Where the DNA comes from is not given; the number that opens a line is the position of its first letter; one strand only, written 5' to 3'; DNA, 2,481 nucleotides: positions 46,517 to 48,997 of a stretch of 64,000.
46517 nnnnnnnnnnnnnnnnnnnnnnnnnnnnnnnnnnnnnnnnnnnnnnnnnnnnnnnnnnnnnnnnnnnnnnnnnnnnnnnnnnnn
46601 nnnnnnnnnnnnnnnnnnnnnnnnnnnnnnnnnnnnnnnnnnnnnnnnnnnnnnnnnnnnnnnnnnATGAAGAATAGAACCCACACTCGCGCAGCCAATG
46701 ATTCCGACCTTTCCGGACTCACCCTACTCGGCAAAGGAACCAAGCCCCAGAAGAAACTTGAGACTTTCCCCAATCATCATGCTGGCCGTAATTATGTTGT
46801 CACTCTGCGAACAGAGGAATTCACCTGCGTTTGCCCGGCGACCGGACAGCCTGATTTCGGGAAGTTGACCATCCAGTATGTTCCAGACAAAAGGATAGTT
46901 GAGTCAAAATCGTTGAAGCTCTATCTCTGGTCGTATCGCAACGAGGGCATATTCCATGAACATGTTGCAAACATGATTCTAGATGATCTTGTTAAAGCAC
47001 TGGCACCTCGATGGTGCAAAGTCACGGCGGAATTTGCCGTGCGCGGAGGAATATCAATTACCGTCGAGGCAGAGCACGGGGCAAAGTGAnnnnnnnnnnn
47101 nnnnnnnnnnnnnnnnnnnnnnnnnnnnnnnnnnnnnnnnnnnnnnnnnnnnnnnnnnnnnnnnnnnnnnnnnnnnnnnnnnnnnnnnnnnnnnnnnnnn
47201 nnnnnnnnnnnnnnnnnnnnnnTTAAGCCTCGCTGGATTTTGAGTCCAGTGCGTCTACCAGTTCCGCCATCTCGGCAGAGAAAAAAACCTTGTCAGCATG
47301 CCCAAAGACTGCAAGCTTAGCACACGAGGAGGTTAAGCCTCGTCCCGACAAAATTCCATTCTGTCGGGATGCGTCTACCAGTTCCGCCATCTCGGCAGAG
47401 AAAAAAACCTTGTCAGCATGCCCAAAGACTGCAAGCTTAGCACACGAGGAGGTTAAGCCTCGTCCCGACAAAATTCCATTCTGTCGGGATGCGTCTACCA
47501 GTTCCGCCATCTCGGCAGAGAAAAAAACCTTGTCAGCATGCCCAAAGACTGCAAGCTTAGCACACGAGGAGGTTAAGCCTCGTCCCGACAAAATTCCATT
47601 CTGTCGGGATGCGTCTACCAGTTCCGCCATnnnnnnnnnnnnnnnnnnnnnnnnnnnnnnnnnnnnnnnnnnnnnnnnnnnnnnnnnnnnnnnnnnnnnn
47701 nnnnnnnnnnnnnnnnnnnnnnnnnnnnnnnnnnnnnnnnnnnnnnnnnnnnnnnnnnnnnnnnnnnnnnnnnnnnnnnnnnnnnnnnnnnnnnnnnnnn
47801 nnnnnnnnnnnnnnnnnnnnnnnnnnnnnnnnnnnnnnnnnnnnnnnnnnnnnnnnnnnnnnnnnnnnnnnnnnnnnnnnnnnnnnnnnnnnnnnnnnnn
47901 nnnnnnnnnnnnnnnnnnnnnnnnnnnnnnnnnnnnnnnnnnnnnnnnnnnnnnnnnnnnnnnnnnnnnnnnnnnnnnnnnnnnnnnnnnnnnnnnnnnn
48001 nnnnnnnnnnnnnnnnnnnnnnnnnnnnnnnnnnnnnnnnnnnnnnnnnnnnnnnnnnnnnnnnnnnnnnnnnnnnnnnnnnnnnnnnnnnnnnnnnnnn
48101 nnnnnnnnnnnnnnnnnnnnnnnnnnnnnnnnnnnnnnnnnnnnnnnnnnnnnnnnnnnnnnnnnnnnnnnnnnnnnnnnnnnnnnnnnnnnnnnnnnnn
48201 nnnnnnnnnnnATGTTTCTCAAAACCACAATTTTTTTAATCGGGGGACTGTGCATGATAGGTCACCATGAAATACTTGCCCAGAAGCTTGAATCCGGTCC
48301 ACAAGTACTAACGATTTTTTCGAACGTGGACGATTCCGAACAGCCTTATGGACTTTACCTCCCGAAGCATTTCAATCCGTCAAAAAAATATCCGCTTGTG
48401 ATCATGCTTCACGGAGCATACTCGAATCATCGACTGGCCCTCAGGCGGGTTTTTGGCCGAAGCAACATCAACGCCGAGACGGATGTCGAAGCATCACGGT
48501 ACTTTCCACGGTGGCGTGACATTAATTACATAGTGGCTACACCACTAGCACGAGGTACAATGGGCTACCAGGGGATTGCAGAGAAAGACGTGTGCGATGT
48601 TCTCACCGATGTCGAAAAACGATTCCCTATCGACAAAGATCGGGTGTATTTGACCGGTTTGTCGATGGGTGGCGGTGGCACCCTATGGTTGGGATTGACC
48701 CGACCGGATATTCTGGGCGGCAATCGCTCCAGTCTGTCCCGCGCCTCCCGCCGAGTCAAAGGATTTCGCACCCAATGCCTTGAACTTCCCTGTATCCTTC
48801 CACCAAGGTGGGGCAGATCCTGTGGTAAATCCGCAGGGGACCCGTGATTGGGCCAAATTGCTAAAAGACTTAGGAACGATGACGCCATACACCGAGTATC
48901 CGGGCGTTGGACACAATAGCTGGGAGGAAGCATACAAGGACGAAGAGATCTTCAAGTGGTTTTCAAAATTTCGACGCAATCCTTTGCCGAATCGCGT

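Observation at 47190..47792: Array of four chimeric tRNA-Leu-like units stacked between the only visible promoter and a genuine tRNA-Leu(CAA)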

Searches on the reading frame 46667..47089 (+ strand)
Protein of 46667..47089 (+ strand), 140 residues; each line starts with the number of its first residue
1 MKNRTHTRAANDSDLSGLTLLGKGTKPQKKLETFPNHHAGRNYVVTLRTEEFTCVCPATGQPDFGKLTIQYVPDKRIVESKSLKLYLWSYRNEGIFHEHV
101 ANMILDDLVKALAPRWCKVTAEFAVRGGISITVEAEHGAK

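Call 12: find_encoding_contigs(protein=window:46667-47089:+, flank=4000, max_places=10)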
Protein window:46667-47089:+ (140 aa): 1 contig read that carries it; 1 place shown.
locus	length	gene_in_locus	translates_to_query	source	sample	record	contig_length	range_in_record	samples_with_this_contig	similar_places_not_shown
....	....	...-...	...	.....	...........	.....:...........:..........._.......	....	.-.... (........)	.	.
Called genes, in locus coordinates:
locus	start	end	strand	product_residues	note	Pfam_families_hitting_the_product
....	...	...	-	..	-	-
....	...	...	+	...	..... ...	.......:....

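Call 13: find_homologous_proteins(query=window:46667-47089:+, max_evalue=1e-20)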
Query window:46667-47089:+ (140 aa): 7981 proteins with E <= 1e-20 among 8000 candidates; the best 120 are listed.
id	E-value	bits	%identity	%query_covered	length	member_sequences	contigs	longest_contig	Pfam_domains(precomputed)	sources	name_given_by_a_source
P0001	8.1e-89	312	97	100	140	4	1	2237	PF14489.12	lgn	-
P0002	1.6e-77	276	83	100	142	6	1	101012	PF14489.12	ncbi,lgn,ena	ncbi:MAG: preQ(1) synthase [Candidatus Kryptoniota bacterium]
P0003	6.9e-77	274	85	100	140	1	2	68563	PF14489.12,PF14819.12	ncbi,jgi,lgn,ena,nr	ncbi:MAG TPA: preQ(1) synthase [Candidatus Acidoferrales bacterium]|nr:preQ(1) synthase [Candidatus 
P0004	8.0e-76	270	83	100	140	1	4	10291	PF14489.12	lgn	-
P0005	1.2e-75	270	85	100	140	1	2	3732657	PF14489.12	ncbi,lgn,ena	-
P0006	2.5e-75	269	83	100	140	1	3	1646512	PF14489.12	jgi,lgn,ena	jgi:7-cyano-7-deazaguanine reductase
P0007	6.2e-75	268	82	100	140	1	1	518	PF14489.12,PF14819.12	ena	-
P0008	2.9e-74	265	81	100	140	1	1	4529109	PF14489.12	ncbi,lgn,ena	-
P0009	4.0e-74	265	82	100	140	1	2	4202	PF14489.12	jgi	-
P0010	8.7e-74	264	84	99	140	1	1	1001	PF14489.12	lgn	-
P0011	3.0e-73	262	83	95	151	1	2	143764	PF14489.12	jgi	jgi:7-cyano-7-deazaguanine reductase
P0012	5.5e-73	261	81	100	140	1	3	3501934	PF14489.12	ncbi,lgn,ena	-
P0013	7.5e-73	261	79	100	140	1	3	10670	PF14489.12,PF01227.28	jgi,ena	jgi:7-cyano-7-deazaguanine reductase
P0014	3.2e-72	259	80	100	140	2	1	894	PF14489.12,PF01227.28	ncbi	-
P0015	6.8e-72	258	81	100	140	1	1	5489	PF14489.12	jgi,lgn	-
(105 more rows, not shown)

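Call 14: find_encoding_contigs(protein=P0001, flank=4000, max_places=6)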
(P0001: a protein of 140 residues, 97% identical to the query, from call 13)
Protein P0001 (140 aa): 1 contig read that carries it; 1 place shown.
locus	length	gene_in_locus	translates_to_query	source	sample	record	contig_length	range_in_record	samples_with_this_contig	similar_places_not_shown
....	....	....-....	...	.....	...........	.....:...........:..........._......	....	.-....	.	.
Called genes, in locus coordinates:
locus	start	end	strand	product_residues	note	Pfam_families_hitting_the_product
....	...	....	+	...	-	-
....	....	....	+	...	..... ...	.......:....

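Call 15: find_encoding_contigs(protein=P0002, flank=4000, max_places=4)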
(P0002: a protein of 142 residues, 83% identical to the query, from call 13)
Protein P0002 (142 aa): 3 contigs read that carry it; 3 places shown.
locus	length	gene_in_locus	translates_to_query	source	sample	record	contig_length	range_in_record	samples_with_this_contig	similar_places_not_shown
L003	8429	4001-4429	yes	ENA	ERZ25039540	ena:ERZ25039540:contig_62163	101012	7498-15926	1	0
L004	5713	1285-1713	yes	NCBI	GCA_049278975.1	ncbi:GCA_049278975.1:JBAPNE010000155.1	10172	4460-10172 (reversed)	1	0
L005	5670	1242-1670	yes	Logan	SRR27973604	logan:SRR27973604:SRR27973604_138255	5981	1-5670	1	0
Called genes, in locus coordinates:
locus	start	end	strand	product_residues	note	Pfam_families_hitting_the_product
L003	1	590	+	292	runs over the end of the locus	PF02702:KdpD, PF00582:Usp (faint)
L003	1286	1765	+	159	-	PF02518:HATPase_c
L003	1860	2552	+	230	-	PF00072:Response_reg, PF00486:Trans_reg_C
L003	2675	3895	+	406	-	-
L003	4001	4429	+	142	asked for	PF14489:QueF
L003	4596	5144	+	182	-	-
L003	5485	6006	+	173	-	PF07366:SnoaL, PF12680:SnoaL_2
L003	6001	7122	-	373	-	PF07679:I-set (faint), PF13927:Ig_3 (weak)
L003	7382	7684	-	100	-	PF03129:HGTP_anticodon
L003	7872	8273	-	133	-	-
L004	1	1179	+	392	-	?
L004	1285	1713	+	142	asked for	PF14489:QueF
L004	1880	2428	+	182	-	-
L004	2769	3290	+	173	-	PF07366:SnoaL, PF12680:SnoaL_2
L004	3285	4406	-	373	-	PF07679:I-set (faint), PF13927:Ig_3 (weak)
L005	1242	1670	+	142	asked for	PF14489:QueF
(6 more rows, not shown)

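Call 16: find_encoding_contigs(protein=P0005, flank=4000, max_places=4)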
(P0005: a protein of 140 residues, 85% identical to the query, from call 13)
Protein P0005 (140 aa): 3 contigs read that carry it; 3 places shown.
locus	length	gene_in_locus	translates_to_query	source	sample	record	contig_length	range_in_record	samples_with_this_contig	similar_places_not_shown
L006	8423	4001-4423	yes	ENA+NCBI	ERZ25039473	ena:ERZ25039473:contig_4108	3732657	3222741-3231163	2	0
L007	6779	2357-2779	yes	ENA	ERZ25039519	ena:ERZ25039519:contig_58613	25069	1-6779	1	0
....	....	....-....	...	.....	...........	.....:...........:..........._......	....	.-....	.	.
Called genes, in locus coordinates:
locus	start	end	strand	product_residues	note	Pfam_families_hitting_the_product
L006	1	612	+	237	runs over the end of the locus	PF00072:Response_reg, PF00486:Trans_reg_C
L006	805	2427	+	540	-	PF08238:Sel1 (weak)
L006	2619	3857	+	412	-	-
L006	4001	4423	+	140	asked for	PF14489:QueF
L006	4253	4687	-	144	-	-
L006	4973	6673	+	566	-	PF01555:N6_N4_Mtase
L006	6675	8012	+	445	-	-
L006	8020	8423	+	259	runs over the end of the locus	PF09520:HinfI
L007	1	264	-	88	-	?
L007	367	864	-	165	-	-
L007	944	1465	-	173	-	-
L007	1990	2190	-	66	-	-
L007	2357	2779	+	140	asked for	PF14489:QueF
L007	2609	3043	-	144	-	-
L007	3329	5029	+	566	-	PF01555:N6_N4_Mtase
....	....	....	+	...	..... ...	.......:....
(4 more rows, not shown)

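Call 39: find_related_loci(query=window:46667-47089:+, collection=genome_contigs, flank=3000)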
Query window:46667-47089:+ (140 aa) in genome_contigs; peptide patterns used: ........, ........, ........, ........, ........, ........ (x = any residue, [..] = any of these).
245 stretches matched a pattern; 202 encode a relative of the query (tblastn E <= 1e-3); the best 80 are kept; 80 distinct loci.
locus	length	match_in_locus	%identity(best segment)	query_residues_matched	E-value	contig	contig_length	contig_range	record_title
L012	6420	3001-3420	83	1-140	5e-83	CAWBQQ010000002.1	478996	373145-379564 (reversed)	MAG: uncultured Bacteroidetes bacterium isolate MFD01828.bin.1.43 genome assembly, contig: contig_39638, whole genome sh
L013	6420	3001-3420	85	1-140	2e-81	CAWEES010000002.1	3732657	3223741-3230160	MAG: uncultured Bacteroidetes bacterium isolate MFD01188.bin.1.46 genome assembly, contig: contig_4108, whole genome sho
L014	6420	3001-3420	81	1-140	9e-81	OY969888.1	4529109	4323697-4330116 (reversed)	MAG: uncultured Bacteroidetes bacterium isolate MFD03726.bin.c.9 genome assembly, chromosome: 1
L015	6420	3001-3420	81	1-140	4e-79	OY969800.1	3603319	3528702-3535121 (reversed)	MAG: uncultured Bacteroidetes bacterium isolate MFD01476.bin.1.32 genome assembly, chromosome: 1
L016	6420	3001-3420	81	1-140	1e-78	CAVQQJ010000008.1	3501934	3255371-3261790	MAG: uncultured Bacteroidetes bacterium isolate MFD01476.bin.2.182 genome assembly, contig: contig_26507, whole genome s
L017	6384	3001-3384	80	13-140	4e-74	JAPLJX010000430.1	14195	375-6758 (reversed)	MAG: Deltaproteobacteria bacterium isolate LacPavin_0818_WC55_MAG_56_7 LacPavin_0818_WC55_scaffold_496563, whole genome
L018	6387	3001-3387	83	13-140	3e-74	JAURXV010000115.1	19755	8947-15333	MAG: Syntrophales bacterium isolate E10_metabat.bin.36 E10_k141_130705, whole genome shotgun sequence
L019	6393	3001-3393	81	8-138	3e-74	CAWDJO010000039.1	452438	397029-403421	MAG: uncultured delta proteobacterium isolate MFD00709.bin.2.147 genome assembly, contig: contig_9592, whole genome shot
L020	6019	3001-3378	83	13-138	1e-73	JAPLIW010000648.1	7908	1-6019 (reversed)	MAG: Deltaproteobacteria bacterium isolate LacPavin_0920_SED5_MAG_56_12 LacPavin_0920_SED5_scaffold_1174506, whole genom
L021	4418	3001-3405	77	3-137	3e-73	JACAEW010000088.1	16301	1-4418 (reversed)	MAG: Syntrophaceae bacterium isolate L.E.D.56 k119_550962, whole genome shotgun sequence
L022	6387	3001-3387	81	13-140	3e-73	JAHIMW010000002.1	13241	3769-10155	MAG: Proteobacteria bacterium isolate KR13_N2.mb.84 KR13_N2.mb.84_k141_5576, whole genome shotgun sequence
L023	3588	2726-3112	81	13-140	3e-73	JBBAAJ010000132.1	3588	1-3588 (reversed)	MAG: Candidatus Peribacteraceae bacterium isolate SO_2017_GW3_39 scaffold_12195_c1_OW296A_2017, whole genome shotgun seq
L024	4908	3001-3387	81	13-140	4e-73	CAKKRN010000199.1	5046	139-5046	Syntrophaceae bacterium isolate Hainich-H52-bin083-1 genome assembly, contig: H52-bin083_1_Hain_H52_02um_R2_14035_length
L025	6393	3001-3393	79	7-137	5e-73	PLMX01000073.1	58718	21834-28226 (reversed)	MAG: Syntrophaceae bacterium isolate fen_1164 73.20120800_E2X.21_contig_739, whole genome shotgun sequence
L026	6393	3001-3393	79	7-137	9e-73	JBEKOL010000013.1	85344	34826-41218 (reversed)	MAG: Syntrophales bacterium isolate SPRUCE 43 SPRUCE_43_13, whole genome shotgun sequence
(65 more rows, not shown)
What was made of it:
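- Related genomes come from long-read MAG projects (record titles, call 39).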

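Call 47: list_cluster_members(proteins=[P0121, window:46667-47089:+])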
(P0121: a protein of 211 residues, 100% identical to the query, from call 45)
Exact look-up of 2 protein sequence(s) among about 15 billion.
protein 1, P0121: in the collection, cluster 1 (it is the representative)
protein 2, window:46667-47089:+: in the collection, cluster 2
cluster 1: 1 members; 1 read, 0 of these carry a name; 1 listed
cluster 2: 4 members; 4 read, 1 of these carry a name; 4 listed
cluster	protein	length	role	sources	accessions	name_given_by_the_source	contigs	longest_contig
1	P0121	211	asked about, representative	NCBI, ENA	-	-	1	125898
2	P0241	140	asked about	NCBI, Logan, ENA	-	-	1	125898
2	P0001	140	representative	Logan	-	-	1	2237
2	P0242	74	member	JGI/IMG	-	7-cyano-7-deazaguanine reductase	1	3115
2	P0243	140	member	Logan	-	-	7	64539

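Call 83: find_encoding_contigs(protein=P0004, flank=3000, max_places=6)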
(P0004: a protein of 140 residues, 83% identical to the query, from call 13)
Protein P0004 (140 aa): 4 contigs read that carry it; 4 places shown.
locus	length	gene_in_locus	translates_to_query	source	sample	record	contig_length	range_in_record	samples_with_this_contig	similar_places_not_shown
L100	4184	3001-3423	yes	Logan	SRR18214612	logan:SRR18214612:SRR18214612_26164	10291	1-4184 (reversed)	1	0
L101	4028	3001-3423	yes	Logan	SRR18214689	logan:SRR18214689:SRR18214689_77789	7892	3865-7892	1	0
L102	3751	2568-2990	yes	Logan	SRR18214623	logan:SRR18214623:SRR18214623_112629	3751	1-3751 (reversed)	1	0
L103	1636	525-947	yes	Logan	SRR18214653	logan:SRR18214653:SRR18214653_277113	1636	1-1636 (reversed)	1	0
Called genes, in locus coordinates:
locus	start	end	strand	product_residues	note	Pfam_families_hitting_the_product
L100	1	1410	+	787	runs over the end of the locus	PF13620:CarboxypepD_reg, PF13715:CarbopepD_reg_2, PF18939:DUF5686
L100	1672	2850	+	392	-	-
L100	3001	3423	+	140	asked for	PF14489:QueF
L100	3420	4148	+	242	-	PF02592:Vut_1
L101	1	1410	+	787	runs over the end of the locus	PF13620:CarboxypepD_reg, PF13715:CarbopepD_reg_2, PF18939:DUF5686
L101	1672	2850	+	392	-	-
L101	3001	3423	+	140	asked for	PF14489:QueF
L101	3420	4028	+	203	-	?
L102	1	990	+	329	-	?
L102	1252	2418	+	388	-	-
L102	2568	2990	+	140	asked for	PF14489:QueF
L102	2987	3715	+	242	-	PF02592:Vut_1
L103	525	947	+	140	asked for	PF14489:QueF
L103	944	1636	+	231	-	?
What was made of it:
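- Tried and rejected: P0004 contigs end before the tRNA (call 83).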

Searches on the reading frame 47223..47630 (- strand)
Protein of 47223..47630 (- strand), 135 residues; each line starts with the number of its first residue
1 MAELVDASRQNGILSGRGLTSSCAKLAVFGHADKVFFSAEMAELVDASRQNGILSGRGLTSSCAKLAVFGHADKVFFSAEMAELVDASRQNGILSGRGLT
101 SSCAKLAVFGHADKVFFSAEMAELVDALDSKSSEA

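Call 80: search_protein_representatives(protein=window:47223-47630:-)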
Query: 135 residues. Proteins with E-value up to 0.001 (for the whole library): 15; up to 1e-10: 4; up to 1e-30: 0. The best 15 are listed.
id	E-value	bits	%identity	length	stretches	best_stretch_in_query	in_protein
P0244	9.0e-18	80.6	32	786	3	9-125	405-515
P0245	1.4e-14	70.3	78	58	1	81-134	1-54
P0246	1.0e-13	67.5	29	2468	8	4-101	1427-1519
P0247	8.7e-12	61.3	38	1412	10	22-68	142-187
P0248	1.5e-10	57.3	31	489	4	17-123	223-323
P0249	2.4e-10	56.6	30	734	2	17-119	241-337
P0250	3.0e-08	49.9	27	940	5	29-129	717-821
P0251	4.6e-08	49.3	33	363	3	14-120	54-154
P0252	1.5e-06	44.4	30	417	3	19-121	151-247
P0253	1.1e-05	41.6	27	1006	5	7-131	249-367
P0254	2.1e-05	40.7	30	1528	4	21-132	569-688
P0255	2.3e-05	40.6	30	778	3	17-131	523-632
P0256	6.9e-05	39.0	39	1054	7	15-124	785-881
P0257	1.2e-04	38.3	26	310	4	4-110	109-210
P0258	2.6e-04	37.2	26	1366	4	12-130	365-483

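Call 82: list_cluster_members(proteins=[P0245])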
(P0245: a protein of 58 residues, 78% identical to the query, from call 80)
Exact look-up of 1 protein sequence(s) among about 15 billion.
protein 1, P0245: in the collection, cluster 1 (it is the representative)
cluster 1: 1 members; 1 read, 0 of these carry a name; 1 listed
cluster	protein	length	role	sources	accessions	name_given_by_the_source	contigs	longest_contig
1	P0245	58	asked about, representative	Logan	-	-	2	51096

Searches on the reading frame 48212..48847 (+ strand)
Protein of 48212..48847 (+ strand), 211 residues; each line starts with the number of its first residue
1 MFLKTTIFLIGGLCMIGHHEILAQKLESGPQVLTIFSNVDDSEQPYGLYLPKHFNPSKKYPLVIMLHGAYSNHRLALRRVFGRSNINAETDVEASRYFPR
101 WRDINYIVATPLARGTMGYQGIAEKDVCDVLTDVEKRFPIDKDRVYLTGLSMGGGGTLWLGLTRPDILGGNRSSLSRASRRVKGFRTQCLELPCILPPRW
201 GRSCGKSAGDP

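Call 44: find_encoding_contigs(protein=window:48212-48847:+, flank=3000, max_places=10)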
Protein window:48212-48847:+ (211 aa): no gene with exactly this product is on record in the collection.

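Call 45: find_homologous_proteins(query=window:48212-48847:+, max_evalue=1e-10)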
Query window:48212-48847:+ (211 aa): 140 proteins with E <= 1e-10 among 307 candidates; the best 120 are listed.
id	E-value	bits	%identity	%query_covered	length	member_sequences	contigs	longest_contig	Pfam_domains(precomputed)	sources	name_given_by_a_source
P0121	6.0e-142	489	100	100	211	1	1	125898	PF00756.27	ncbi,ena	-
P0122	1.4e-74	268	80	68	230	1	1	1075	PF00756.27,PF00326.28,PF12146.16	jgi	-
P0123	1.6e-74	268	74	78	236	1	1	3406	PF00756.27,PF10503.15,PF12146.16,PF02230.23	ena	-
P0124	6.7e-74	266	63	92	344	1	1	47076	PF00756.27,PF00326.28,PF12146.16,PF02230.23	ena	-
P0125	4.0e-73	264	72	76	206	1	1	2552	PF00756.27,PF00326.28,PF10503.15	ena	-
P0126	6.0e-71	257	74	71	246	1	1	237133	PF00756.27,PF00326.28,PF01738.25,PF12146.16,PF02230.23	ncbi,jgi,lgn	jgi:predicted peptidase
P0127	1.2e-70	256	72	74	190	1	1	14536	PF00756.27,PF10503.15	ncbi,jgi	jgi:predicted peptidase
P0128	1.5e-70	255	59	88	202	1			PF00756.27,PF00326.28,PF12740.15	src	-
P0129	1.8e-70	255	67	79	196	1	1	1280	PF00756.27,PF00326.28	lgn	-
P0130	1.3e-69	252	76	70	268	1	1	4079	PF00756.27,PF12146.16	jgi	jgi:predicted peptidase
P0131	1.4e-69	252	72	70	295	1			PF00756.27,PF00326.28,PF12740.15,PF12146.16,PF02230.23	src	-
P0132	1.5e-69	252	71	74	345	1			PF00756.27,PF00326.28,PF12740.15,PF12146.16,PF02230.23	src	-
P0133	5.5e-69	250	69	76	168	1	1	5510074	PF00756.27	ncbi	ncbi:MAG: phospholipase, partial [Gemmatimonadota bacterium]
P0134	1.4e-67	246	58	91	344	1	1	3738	PF00756.27,PF00326.28,PF12740.15,PF12146.16,PF02230.23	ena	-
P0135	6.8e-67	243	74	69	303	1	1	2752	PF00756.27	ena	-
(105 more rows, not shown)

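Call 46: find_encoding_contigs(protein=P0121, flank=3000, max_places=10)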
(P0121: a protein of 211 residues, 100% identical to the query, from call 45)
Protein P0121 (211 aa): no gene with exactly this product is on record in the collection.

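Call 48: find_encoding_contigs(protein=P0243, flank=4000, max_places=10)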
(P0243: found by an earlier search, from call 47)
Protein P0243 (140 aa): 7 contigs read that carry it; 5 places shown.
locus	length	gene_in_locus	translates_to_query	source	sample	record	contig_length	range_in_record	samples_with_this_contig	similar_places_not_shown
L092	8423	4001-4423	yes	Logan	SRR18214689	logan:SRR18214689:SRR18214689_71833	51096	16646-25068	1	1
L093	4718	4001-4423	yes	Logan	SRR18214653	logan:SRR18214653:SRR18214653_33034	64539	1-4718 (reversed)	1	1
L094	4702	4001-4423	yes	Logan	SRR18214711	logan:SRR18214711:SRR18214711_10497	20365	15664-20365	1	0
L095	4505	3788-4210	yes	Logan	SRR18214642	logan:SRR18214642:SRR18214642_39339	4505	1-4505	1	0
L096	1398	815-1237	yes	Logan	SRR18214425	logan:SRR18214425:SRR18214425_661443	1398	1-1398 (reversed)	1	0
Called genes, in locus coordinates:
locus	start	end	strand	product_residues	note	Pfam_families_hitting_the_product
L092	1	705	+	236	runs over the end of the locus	PF00072:Response_reg, PF00486:Trans_reg_C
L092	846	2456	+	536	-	PF08238:Sel1 (faint)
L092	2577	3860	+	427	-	-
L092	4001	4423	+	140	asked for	PF14489:QueF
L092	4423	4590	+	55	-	-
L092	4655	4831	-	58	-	-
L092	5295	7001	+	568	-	PF00756:Esterase (weak), PF00326:Peptidase_S9 (faint), PF02230:Abhydrolase_2 (weak)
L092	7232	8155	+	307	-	PF12974:Phosphonate-bd, PF09084:NMT1 (weak)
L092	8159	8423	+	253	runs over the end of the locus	PF02463:SMC_N (weak), PF00005:ABC_tran, PF13304:AAA_21 (faint)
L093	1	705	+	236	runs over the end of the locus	PF00072:Response_reg, PF00486:Trans_reg_C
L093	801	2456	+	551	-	PF08238:Sel1 (faint)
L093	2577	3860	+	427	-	-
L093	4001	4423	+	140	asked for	PF14489:QueF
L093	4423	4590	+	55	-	-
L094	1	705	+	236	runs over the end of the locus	PF00072:Response_reg, PF00486:Trans_reg_C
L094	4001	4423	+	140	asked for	PF14489:QueF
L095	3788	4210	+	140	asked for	PF14489:QueF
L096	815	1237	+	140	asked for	PF14489:QueF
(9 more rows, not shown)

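Call 57: find_encoding_contigs(protein=P0126, flank=3000, max_places=4)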
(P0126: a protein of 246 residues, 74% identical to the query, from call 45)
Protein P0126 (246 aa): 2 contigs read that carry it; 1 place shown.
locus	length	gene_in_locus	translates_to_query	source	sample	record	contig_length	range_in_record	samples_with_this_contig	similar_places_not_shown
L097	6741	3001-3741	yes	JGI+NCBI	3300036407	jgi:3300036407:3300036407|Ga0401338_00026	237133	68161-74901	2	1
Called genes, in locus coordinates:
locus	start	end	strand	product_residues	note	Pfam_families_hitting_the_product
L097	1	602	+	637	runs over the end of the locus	PF17899:Peptidase_M61_N, PF05299:Peptidase_M61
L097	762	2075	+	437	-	-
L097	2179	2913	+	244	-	-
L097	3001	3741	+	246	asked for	PF00326:Peptidase_S9 (faint), PF00756:Esterase, PF02230:Abhydrolase_2, PF01738:DLH (weak), PF12146:Hydrolase_4 (faint)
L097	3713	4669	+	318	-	-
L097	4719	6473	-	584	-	PF04616:Glyco_hydro_43, PF00754:F5_F8_type_C, PF22633:F5_F8_type_C_2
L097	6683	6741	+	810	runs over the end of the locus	PF12704:MacB_PCD, PF02687:FtsX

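Call 58: find_encoding_contigs(protein=P0123, flank=3000, max_places=4)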
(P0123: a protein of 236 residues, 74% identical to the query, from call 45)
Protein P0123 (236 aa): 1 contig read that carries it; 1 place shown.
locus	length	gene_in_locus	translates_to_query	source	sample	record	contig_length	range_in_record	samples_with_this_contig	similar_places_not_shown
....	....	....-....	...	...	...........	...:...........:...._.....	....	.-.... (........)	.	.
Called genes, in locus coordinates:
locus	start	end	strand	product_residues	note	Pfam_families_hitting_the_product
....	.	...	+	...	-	?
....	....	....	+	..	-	-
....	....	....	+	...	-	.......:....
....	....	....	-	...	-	-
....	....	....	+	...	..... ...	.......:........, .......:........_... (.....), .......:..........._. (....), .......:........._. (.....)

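Call 64: find_encoding_contigs(protein=P0242, flank=4000, max_places=6)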
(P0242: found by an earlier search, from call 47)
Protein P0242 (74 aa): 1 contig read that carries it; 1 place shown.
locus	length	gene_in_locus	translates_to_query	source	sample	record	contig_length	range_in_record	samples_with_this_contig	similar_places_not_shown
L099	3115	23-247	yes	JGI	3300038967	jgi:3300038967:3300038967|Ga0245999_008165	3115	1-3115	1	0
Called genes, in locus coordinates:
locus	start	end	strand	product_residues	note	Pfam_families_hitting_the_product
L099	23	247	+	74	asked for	PF14489:QueF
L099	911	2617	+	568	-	PF00756:Esterase (faint), PF02230:Abhydrolase_2 (weak), PF00326:Peptidase_S9 (faint), PF12146:Hydrolase_4 (faint)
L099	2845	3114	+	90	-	?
